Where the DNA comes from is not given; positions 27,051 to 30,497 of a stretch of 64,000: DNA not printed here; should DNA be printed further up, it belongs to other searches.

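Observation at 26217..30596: Low-GC two-gene islet encoding a PD-(D/E)xK-like nuclease and a 1049-aa Ski2-like helicase: candidate anti-phage module (divergent Hachiman or an unclassified relative)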

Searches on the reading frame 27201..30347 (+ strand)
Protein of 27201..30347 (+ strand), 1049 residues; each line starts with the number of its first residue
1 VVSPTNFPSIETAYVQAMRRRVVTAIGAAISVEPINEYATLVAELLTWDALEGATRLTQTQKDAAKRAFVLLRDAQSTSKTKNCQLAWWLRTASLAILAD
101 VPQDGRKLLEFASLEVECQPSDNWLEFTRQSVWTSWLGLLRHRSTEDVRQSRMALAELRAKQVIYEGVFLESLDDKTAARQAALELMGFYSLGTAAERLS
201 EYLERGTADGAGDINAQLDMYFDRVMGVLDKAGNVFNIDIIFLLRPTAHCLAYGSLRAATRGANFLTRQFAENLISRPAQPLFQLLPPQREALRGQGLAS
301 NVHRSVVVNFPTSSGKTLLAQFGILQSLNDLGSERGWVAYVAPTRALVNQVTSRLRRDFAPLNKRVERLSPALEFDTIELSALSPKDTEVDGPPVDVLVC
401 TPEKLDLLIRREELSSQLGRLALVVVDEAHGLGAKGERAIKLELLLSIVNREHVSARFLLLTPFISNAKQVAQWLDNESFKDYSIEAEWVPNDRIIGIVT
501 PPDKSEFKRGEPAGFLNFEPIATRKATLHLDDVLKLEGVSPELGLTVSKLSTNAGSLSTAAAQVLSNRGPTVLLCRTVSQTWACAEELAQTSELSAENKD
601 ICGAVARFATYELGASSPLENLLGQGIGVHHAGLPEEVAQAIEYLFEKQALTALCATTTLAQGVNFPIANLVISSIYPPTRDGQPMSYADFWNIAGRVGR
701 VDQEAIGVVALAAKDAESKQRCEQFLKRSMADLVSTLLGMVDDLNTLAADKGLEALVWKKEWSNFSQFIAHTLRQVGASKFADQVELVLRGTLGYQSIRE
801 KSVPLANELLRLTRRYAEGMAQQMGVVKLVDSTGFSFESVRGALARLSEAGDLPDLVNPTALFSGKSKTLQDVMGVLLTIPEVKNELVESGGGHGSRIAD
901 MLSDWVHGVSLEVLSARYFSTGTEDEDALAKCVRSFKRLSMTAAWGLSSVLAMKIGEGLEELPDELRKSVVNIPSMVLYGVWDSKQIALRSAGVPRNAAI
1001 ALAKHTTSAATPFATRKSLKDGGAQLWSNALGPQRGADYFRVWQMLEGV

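Call 3: search_protein_families(library=padloc, proteins=[window:27201-30347:+], max_evalue=1)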
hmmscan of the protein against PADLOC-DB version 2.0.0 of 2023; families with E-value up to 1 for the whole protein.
window:27201-30347:+ (1049 aa): 43 families (the best 25 are shown)
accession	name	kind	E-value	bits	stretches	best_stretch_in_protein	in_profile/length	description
PDLC04531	PDC-M23B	-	0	1078.7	1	12-1049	18-1060/1060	-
PDLC04530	PDC-M23B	-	2.4e-286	950.1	1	220-1049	1-828/828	-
PDLC04532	PDC-M23B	-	4.9e-111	370.1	1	121-800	152-813/817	-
PDLC00192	HamB1|HamB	-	7.2e-47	157.6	1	267-752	252-714/1104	DEAD-box helicase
PDLC00186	HamB1|HamB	-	8.8e-47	157.6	2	556-1007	378-823/864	DEAD-box helicase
PDLC00187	HamB1|HamB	-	6.2e-45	151.8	1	304-730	157-536/851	DEAD-box helicase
PDLC00188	HamB1|HamB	-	8.1e-45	151.3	1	304-729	259-674/1037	DEAD-box helicase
PDLC00174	HamB1|HamB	-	4.6e-44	148.6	1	267-744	286-741/1163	DEAD-box helicase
PDLC00194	HamB1|HamB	-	6.6e-44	148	1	270-1013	215-956/995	DEAD-box helicase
PDLC00200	HamB2|HamB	-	4.2e-41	138.8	2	550-1006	372-819/865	DEAD-box helicase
PDLC00176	HamB1|HamB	-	1.9e-36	123.5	3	561-732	364-531/845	DEAD-box helicase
PDLC00185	HamB1|HamB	-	4.8e-35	118.6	2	303-711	157-524/871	DEAD-box helicase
PDLC00190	HamB1|HamB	-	7.9e-35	118.5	1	310-734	164-538/866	DEAD-box helicase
PDLC00178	HamB1|HamB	-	9.4e-30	101.2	2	625-715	573-660/830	DEAD-box helicase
PDLC00175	HamB1|HamB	-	3.8e-28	95.5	2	587-739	512-662/1000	DEAD-box helicase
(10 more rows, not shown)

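Call 4: search_protein_families(library=pfam, proteins=[window:27201-30347:+], max_evalue=1)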
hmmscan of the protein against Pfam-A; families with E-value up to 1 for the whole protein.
window:27201-30347:+ (1049 aa): 5 families
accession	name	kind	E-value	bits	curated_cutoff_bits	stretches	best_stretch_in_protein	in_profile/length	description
PF00270.35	DEAD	-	2.9e-21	76.3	26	1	303-461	14-156/167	DEAD/DEAH box helicase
PF04851.21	ResIII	-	2e-08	34.7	22.5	1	284-440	3-146/164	Type III restriction enzyme, res subunit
PF00271.37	Helicase_C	-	1.8e-06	28.6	23.5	1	624-701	39-109/110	Helicase conserved C-terminal domain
PF07848.18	PaaX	-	0.067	13.9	24.8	1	826-853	26-53/70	PaaX-like protein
PF24860.1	FdhE_C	-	0.077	13.7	27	1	714-758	29-73/82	FdhE, C-terminal domain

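Call 5: search_protein_families(library=ncbifam, proteins=[window:27201-30347:+], max_evalue=1)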
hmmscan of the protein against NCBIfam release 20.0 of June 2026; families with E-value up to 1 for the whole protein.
window:27201-30347:+ (1049 aa): 24 families
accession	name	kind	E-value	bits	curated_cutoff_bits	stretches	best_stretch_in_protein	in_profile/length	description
NF002654.0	PRK02362.1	equivalog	1.8e-34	119.1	887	2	284-497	23-208/739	ATP-dependent DNA helicase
NF040935.1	helicase_Hel308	equivalog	9.9e-28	96.7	1200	2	283-507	25-218/704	ATP-dependent DNA helicase Hel308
NF002251.0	PRK01172.1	equivalog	4.1e-22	78.2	891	2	617-737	278-399/674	ATP-dependent DNA helicase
NF001308.0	PRK00254.1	equivalog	1.2e-21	76.7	1216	2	284-479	23-193/720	ATP-dependent DNA helicase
TIGR04121.1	DEXH_lig_assoc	equivalog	1.1e-19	69.7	850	2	302-486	27-207/804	ligase-associated DNA damage response DEXH box helicase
NF010338.0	PRK13767.1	equivalog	9.4e-15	53.9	849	1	285-452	34-208/877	ATP-dependent helicase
TIGR03817.1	DECH_helic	hypoth_equivalog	5.3e-09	34.9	874.1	2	303-431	51-168/742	helicase/secretion neighborhood putative DEAH-box helicase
NF041063.1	DpdF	equivalog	2.8e-08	32.8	550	1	288-430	144-280/813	protein DpdF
NF008166.0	PRK10917.1-4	equivalog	3.8e-08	31.9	864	2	621-714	526-613/705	ATP-dependent DNA helicase RecG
NF008163.0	PRK10917.1-1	equivalog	4.5e-08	31.9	796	2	313-435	299-405/692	ATP-dependent DNA helicase RecG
TIGR00643.1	recG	equivalog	1.6e-07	30.4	659.4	2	627-726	485-578/629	ATP-dependent DNA helicase RecG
NF008165.0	PRK10917.1-3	equivalog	2.2e-05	23.1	711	1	627-723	512-602/692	ATP-dependent DNA helicase RecG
TIGR00580.2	mfd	equivalog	2.6e-05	22.8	800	1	627-706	671-744/907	transcription-repair coupling factor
NF008170.0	PRK10917.2-4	equivalog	7.8e-05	20.8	975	2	627-728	648-742/826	ATP-dependent DNA helicase RecG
NF008168.0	PRK10917.2-2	equivalog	9.2e-05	20.9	718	1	313-435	396-502/795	ATP-dependent DNA helicase RecG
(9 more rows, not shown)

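Call 11: search_solved_structures(query=window:27201-30347:+, max_evalue=0.001)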
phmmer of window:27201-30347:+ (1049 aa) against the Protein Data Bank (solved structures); distinct sequences matched with E-value up to 0.001: 58.
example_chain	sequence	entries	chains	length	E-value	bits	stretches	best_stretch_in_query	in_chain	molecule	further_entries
7zpq_CA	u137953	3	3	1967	6.3e-32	113.9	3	301-480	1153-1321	SLH1 isoform 1 | RQC trigger complex helicase SLH1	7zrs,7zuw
8alz_B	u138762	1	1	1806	1.8e-31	112.4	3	617-746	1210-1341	Activating signal cointegrator 1 complex subunit 3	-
6qdv_B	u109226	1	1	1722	8.9e-28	100.1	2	301-480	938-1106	U5 small nuclear ribonucleoprotein 200 kDa helicase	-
4f91_B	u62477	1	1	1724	9e-28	100.1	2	301-480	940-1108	U5 small nuclear ribonucleoprotein 200 kDa helicase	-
4f92_B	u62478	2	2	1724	9.2e-28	100.1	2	301-480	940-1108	U5 small nuclear ribonucleoprotein 200 kDa helicase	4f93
5urj_A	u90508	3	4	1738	9.4e-28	100.1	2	301-480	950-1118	U5 small nuclear ribonucleoprotein 200 kDa helicase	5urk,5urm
4kit_B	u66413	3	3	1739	9.4e-28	100.1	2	301-480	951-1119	U5 small nuclear ribonucleoprotein 200 kDa helicase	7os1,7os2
6s8q_B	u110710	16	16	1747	9.6e-28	100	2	301-480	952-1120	U5 small nuclear ribonucleoprotein 200 kDa helicase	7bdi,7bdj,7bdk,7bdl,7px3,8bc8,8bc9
6s9i_B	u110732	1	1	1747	1.5e-27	99.4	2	301-480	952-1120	U5 small nuclear ribonucleoprotein 200 kDa helicase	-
6s8o_B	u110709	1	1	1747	1.5e-27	99.4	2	301-480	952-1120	U5 small nuclear ribonucleoprotein 200 kDa helicase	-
3jcr_C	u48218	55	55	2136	2.6e-27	98.6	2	301-480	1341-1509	hBrr2 | U5 small nuclear ribonucleoprotein 200 kDa helicase | Brr2, U5 small nuclear ribonucleoprotein 200 kDa helicase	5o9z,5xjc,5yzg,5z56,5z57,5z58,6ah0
8vx9_B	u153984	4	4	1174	3.9e-25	91.4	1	274-720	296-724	HamB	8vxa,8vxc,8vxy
6qv3_A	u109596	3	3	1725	4.9e-23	84.5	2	616-777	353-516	Pre-mRNA splicing helicase-like protein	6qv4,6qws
5m59_A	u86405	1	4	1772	5.5e-23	84.3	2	616-777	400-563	Pre-mRNA splicing helicase-like protein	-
2va8_A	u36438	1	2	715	3e-21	78.6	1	282-738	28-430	SKI2-TYPE HELICASE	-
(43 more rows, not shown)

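Call 51: find_homologous_proteins(query=window:27201-30347:+, max_evalue=1e-20)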
Query window:27201-30347:+ (1049 aa): 4118 proteins with E <= 1e-20 among 8000 candidates; the best 120 are listed.
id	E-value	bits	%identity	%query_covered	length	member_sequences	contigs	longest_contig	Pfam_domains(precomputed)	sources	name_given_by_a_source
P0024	0.0e+0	2089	91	98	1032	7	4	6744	PF00270.36,PF00271.38,PF04851.22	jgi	jgi:replicative superfamily II helicase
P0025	0.0e+0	1907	81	100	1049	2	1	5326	PF00270.36,PF00271.38,PF04851.22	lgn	-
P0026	0.0e+0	1676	73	100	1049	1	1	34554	PF00270.36,PF00271.38,PF04851.22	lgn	-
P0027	0.0e+0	1607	70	100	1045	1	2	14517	PF00270.36,PF00271.38,PF04851.22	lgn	-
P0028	0.0e+0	1514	65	100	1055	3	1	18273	PF00270.36,PF00271.38,PF04851.22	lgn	-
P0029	0.0e+0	1487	65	100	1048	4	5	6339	PF00270.36,PF00271.38,PF04851.22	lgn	-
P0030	0.0e+0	1485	65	100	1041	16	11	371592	PF00270.36,PF04851.22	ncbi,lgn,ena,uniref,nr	ncbi:UNVERIFIED_CONTAM: DEAD/DEAH box helicase [Comamonas sp. A-3]|uniref:DEAD/DEAH box helicase n=1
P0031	0.0e+0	1483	65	100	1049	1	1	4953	PF00270.36,PF00271.38,PF04851.22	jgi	jgi:superfamily II DNA/RNA helicase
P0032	0.0e+0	1472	65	99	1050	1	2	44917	PF00270.36,PF00271.38,PF04851.22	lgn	-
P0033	0.0e+0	1460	64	100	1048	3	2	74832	PF00270.36,PF00271.38,PF04851.22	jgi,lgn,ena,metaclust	metaclust:\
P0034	0.0e+0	1458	65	98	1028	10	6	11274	PF00270.36,PF04851.22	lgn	-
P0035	0.0e+0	1457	64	100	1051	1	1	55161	PF00270.36,PF00271.38,PF04851.22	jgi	jgi:hypothetical protein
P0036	0.0e+0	1440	63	100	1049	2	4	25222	PF00270.36,PF04851.22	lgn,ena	-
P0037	0.0e+0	1439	64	98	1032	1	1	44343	PF00270.36,PF04851.22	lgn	-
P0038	0.0e+0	1361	61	100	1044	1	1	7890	PF00270.36,PF04851.22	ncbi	-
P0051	9.9e-218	744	41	99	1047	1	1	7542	PF00270.36,PF00271.38,PF04851.22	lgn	-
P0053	2.2e-213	729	41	99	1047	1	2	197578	PF00270.36,PF00271.38,PF04851.22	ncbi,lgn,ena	-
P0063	4.8e-209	715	41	99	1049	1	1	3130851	PF00270.36,PF00271.38,PF04851.22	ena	-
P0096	1.2e-206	707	42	96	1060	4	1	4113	PF00270.36,PF00271.38,PF04851.22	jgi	jgi:hypothetical protein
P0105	2.6e-206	706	41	99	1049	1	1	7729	PF00270.36,PF00271.38,PF04851.22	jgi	jgi:replicative superfamily II helicase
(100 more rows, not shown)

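Call 64: search_solved_structures(query=A3, max_evalue=1e-10, show_alignments=0)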
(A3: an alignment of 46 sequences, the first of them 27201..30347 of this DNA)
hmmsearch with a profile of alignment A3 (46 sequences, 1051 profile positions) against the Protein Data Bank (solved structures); distinct sequences matched with E-value up to 1e-10: 56.
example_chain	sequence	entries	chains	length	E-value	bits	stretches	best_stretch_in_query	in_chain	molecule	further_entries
7zpq_CA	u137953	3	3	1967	4.6e-61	210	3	311-481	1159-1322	SLH1 isoform 1 | RQC trigger complex helicase SLH1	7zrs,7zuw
8alz_B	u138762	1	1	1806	5.6e-57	196.5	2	567-722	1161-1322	Activating signal cointegrator 1 complex subunit 3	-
6s8o_B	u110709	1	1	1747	7.6e-53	182.8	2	306-484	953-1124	U5 small nuclear ribonucleoprotein 200 kDa helicase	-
6qdv_B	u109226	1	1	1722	9.2e-53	182.6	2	306-484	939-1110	U5 small nuclear ribonucleoprotein 200 kDa helicase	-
4f91_B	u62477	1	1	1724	9.3e-53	182.6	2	306-484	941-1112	U5 small nuclear ribonucleoprotein 200 kDa helicase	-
4f92_B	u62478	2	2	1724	9.3e-53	182.6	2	306-484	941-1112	U5 small nuclear ribonucleoprotein 200 kDa helicase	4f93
5urj_A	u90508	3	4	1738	9.7e-53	182.5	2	306-484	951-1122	U5 small nuclear ribonucleoprotein 200 kDa helicase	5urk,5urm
4kit_B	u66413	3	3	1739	9.7e-53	182.5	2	306-484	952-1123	U5 small nuclear ribonucleoprotein 200 kDa helicase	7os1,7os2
6s8q_B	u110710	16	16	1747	9.9e-53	182.5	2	306-484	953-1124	U5 small nuclear ribonucleoprotein 200 kDa helicase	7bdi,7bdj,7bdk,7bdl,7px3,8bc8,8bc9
6s9i_B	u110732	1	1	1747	1.2e-52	182.2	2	306-484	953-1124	U5 small nuclear ribonucleoprotein 200 kDa helicase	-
3jcr_C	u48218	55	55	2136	2.7e-52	181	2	306-484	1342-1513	hBrr2 | U5 small nuclear ribonucleoprotein 200 kDa helicase | Brr2, U5 small nuclear ribonucleoprotein 200 kDa helicase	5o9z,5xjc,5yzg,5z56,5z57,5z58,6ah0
6qv3_A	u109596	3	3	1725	1.2e-43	152.4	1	563-703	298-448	Pre-mRNA splicing helicase-like protein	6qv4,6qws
5m59_A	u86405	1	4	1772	1.4e-43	152.2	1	563-703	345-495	Pre-mRNA splicing helicase-like protein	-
8vx9_B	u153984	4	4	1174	5e-42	147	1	277-738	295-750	HamB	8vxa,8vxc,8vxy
4bgd_A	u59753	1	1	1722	1.5e-37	132.2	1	564-745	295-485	PRE-MRNA-SPLICING HELICASE BRR2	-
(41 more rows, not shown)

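Call 73: predict_structure(alignment_id=A3)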
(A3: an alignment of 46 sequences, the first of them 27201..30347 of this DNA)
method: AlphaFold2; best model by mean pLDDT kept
length: 1049 residues; sequences in the alignment: 46
mean_pLDDT: 79.5   pTM: 0.76
mean pLDDT of the five models: 79.5, 78.4, 77.3, 76.0, 75.5
residues with pLDDT >= 90: 239; 70-90: 578; 50-70: 200; < 50: 32
segments of 3 or more residues with pLDDT < 50: 1-6, 486-492, 524-528, 731-737, 890-892
pLDDT, mean of each block of 10 residues (from residue 1): 50 79 71 75 85 78 87 74 81 89 79 85 92 92 81 91 93 89 93 93 77 82 90 80 90 74 75 72 60 59 76 72 87 88 81 88 89 80 83 89 82 81 83 57 80 85 67 80 53 73 85 88 52 82 88 90 88 89 92 86 93 86 92 87 88 86 67 80 65 69 67 89 73 45 53 61 65 62 62 60 70 73 76 77 83 85 90 86 69 72 91 85 64 84 86 80 86 91 90 91 80 89 91 93 84
secondary structure, 60 per line:
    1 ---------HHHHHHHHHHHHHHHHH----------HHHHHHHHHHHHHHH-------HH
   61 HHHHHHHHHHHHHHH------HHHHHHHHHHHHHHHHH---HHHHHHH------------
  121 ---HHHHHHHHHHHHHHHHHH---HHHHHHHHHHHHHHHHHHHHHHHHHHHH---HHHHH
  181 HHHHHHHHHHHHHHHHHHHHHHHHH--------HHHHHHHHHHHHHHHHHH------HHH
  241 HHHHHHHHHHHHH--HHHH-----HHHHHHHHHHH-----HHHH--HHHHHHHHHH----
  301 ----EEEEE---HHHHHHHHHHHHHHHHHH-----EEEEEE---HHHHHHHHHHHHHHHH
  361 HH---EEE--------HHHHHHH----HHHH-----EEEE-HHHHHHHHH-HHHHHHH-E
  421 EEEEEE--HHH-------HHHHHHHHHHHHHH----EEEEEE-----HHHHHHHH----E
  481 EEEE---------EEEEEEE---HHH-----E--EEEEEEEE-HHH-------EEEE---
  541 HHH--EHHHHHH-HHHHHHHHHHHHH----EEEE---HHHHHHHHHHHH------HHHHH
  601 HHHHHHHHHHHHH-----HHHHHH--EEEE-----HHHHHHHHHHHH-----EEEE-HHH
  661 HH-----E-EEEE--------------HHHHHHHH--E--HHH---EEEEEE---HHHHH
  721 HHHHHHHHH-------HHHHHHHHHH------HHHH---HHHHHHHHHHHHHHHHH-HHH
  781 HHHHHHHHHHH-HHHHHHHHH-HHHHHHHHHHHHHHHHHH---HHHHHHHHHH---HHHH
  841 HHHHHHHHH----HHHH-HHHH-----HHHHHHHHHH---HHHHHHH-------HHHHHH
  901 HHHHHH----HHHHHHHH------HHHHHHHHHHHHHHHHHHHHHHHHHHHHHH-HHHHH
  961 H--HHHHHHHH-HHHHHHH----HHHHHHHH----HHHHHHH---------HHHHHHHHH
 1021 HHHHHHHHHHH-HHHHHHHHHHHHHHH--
elements in order (helices of 4 or more, strands of 3 or more residues): H10-26 H37-51 H59-75 H82-98 H102-108 H124-141 H145-172 H176-205 H214-231 H238-253 H256-259 H265-275 H281-284 H287-296 E305-309 H313-330 E336-341 H345-362 E366-368 H377-383 H388-391 E397-400 H402-410 H412-418 E420-426 H439-452 E457-462 H468-475 E480-484 E494-500 E515-522 E534-537 H547-552 H554-566 E571-574 H578-589 H596-613 H619-624 E627-630 H636-647 E653-656 H658-662 E670-673 H688-695 E707-712 H716-729 H737-746 H753-756 H760-776 H778-791 H793-801 H803-820 H824-833 H837-849 H854-857 H859-862 H868-877 H881-887 H895-906 H911-918 H925-954 H956-961 H964-971 H973-979 H984-991 H996-1002 H1012-1031 H1033-1047
